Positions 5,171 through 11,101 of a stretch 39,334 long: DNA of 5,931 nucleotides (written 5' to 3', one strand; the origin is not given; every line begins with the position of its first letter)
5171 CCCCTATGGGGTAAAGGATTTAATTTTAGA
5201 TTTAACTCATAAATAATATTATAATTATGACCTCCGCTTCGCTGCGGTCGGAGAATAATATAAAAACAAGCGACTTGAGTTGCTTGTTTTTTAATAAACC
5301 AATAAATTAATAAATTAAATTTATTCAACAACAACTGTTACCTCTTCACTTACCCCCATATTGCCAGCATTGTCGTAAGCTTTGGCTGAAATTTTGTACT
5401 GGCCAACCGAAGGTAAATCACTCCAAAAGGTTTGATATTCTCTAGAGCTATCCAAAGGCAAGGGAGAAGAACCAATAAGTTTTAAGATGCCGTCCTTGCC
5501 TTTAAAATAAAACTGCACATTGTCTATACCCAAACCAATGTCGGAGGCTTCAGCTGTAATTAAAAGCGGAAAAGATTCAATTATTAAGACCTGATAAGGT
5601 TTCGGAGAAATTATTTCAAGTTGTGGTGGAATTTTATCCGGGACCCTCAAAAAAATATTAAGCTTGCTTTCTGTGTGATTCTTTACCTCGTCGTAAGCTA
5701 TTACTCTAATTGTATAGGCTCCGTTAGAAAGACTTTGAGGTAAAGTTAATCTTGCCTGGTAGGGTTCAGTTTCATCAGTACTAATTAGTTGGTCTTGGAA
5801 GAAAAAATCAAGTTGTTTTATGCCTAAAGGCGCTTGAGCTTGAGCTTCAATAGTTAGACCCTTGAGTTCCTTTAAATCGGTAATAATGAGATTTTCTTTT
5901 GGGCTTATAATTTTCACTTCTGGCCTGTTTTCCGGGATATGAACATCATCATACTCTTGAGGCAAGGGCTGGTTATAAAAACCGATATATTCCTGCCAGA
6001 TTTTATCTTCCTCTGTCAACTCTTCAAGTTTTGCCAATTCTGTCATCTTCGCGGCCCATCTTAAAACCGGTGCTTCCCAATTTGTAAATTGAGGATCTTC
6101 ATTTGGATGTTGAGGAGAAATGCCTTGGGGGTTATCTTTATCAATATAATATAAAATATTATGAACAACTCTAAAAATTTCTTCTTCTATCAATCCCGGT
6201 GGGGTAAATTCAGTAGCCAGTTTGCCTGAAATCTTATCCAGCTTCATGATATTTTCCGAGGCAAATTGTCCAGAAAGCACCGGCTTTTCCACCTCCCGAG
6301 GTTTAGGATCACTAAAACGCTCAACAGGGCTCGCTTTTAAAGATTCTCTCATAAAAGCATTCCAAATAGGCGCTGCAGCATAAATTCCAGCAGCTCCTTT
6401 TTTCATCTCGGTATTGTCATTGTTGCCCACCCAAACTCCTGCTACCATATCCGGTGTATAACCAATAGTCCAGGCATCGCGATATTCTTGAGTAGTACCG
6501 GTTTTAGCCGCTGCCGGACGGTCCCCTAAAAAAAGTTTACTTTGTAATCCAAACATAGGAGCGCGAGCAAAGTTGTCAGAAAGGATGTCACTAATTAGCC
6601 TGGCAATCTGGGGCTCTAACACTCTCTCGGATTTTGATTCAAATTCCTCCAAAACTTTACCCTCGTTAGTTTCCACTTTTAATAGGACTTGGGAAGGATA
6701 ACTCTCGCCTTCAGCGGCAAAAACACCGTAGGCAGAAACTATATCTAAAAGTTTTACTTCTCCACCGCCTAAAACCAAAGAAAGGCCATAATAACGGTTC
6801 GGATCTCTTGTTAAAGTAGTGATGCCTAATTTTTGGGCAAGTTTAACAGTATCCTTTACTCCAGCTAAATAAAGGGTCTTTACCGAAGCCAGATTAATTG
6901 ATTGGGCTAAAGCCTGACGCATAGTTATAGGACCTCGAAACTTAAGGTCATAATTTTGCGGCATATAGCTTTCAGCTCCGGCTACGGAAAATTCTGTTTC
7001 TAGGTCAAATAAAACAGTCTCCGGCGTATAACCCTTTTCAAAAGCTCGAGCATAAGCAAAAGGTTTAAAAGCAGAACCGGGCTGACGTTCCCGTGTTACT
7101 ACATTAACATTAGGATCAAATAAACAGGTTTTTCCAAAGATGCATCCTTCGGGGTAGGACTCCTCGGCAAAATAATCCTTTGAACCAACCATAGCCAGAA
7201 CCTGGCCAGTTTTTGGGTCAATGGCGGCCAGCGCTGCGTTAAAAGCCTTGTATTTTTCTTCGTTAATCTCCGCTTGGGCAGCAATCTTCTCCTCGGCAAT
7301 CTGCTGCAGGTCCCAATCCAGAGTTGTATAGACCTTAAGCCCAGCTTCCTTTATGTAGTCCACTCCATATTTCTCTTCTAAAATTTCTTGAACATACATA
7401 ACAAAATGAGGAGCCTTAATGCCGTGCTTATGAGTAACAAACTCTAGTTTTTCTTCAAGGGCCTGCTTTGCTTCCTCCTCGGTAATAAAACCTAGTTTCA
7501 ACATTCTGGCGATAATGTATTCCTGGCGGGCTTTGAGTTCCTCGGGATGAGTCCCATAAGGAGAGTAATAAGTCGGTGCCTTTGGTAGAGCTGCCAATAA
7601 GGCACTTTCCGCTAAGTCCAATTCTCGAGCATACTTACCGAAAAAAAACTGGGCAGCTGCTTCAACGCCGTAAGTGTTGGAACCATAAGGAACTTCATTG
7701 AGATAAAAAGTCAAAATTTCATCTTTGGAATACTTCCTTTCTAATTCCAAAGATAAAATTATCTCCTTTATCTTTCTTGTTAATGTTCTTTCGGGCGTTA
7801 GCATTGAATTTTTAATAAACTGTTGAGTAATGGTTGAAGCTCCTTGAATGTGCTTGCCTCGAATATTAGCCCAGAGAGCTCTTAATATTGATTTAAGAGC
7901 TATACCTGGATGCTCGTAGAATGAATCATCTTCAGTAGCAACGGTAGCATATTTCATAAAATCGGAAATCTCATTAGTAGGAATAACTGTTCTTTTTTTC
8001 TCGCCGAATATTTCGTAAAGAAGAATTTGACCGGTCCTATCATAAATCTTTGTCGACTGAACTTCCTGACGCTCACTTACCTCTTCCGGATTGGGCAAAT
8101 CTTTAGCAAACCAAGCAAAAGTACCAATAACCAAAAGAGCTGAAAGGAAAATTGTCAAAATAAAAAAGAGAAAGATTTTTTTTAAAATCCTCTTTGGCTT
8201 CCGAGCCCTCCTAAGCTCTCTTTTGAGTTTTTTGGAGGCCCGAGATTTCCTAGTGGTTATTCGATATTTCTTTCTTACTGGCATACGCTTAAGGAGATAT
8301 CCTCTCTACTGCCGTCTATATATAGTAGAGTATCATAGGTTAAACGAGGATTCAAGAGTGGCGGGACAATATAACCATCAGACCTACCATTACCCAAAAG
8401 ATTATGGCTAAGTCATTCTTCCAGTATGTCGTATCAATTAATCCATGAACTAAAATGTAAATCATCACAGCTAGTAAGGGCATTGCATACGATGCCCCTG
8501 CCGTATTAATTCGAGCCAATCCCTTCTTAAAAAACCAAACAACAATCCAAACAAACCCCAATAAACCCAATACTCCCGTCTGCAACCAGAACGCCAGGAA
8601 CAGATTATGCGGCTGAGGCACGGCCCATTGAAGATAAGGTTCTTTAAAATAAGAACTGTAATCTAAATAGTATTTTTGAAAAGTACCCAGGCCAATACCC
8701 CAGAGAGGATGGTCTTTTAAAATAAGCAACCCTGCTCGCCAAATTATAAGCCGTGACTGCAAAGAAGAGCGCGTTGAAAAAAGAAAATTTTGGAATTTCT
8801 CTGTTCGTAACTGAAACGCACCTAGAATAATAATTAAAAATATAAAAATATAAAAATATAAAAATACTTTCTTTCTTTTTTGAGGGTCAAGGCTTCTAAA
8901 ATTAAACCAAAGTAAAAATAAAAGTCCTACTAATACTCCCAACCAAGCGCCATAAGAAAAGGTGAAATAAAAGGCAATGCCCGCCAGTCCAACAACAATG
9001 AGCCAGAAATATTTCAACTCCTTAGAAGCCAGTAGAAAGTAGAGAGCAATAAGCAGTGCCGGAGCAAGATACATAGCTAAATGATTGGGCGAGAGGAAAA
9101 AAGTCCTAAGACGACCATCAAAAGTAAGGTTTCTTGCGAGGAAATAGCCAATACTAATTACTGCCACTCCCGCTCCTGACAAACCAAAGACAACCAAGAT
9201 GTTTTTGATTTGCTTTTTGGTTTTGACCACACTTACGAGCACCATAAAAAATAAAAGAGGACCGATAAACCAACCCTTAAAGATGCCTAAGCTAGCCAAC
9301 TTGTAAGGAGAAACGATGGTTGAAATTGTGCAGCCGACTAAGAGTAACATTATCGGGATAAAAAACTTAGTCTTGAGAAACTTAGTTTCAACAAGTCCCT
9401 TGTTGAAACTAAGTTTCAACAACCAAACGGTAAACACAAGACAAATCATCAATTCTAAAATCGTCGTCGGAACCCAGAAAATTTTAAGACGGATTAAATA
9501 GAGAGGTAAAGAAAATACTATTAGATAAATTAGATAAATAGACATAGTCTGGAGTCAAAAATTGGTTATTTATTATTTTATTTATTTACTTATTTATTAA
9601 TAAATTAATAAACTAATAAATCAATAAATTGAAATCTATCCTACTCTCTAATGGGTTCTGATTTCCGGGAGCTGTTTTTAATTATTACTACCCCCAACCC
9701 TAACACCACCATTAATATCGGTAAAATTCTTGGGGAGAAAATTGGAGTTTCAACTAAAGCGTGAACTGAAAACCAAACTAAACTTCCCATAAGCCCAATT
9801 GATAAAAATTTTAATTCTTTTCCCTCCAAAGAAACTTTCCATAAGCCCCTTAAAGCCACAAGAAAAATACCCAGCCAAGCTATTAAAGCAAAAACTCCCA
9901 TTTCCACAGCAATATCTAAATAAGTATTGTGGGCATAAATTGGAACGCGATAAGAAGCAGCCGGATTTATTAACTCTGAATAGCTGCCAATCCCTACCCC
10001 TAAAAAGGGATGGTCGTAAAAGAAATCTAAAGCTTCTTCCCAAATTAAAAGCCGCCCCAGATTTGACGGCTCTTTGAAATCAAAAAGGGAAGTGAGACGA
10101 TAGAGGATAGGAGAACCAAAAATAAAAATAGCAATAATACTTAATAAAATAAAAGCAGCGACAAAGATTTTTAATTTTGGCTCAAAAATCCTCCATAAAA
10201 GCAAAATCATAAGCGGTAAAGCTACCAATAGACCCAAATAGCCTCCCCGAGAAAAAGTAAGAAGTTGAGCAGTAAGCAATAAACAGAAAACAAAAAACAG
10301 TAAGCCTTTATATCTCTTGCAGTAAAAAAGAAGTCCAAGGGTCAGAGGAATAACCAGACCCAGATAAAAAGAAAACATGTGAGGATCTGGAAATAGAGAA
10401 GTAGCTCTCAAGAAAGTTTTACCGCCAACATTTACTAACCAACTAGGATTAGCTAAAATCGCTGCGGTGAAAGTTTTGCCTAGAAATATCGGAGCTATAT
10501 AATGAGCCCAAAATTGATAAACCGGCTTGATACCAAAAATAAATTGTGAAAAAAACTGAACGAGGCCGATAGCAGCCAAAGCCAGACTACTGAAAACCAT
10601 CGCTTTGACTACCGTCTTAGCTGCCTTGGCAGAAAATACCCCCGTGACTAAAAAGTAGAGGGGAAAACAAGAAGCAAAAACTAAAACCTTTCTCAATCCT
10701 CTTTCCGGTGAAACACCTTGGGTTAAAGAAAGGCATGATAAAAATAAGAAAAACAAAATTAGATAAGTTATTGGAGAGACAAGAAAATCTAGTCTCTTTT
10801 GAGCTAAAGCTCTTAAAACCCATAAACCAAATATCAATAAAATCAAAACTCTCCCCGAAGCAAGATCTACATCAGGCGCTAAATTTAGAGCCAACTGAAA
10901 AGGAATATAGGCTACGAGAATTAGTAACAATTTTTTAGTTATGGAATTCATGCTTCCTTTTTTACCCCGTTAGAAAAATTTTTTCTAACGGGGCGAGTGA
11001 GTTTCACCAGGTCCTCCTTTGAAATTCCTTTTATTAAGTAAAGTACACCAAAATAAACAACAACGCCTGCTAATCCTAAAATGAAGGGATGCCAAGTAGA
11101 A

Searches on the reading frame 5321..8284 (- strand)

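Call 7: search_protein_families(library=pfam, proteins=[window:5321-8284:-], max_evalue=0.01)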
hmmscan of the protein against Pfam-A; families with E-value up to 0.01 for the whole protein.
window:5321-8284:- (987 aa): 4 families
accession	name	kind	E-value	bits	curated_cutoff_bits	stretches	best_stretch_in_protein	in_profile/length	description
PF00912.28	Transgly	-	4.6e-62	209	27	1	92-261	8-177/178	Transglycosylase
PF00905.27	Transpeptidase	-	2.5e-22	79.9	22.1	1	353-645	4-298/299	Penicillin binding protein transpeptidase domain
PF17957.7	Big_7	-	4.9e-17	62.8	24.1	2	788-861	1-70/70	Bacterial Ig domain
PF19077.6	Big_13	-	4.2e-05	24.4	27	0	834-876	54-97/102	Bacterial Ig-like domain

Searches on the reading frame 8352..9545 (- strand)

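Call 7: search_protein_families(library=pfam, proteins=[window:8352-9545:-], max_evalue=0.01)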
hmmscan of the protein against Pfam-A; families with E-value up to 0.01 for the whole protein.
window:8352-9545:- (397 aa): 1 family
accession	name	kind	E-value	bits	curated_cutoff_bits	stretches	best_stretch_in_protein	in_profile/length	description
PF04932.20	Wzy_C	-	7.1e-24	84.7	31.7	1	184-332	2-149/149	O-Antigen ligase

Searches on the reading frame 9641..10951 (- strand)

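Call 7: search_protein_families(library=pfam, proteins=[window:9641-10951:-], max_evalue=0.01)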
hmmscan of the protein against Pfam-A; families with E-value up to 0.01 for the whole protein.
window:9641-10951:- (436 aa): 1 family
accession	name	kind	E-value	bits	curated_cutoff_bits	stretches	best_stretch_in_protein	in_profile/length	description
PF04932.20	Wzy_C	-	2.1e-25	89.7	31.7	1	221-360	2-149/149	O-Antigen ligase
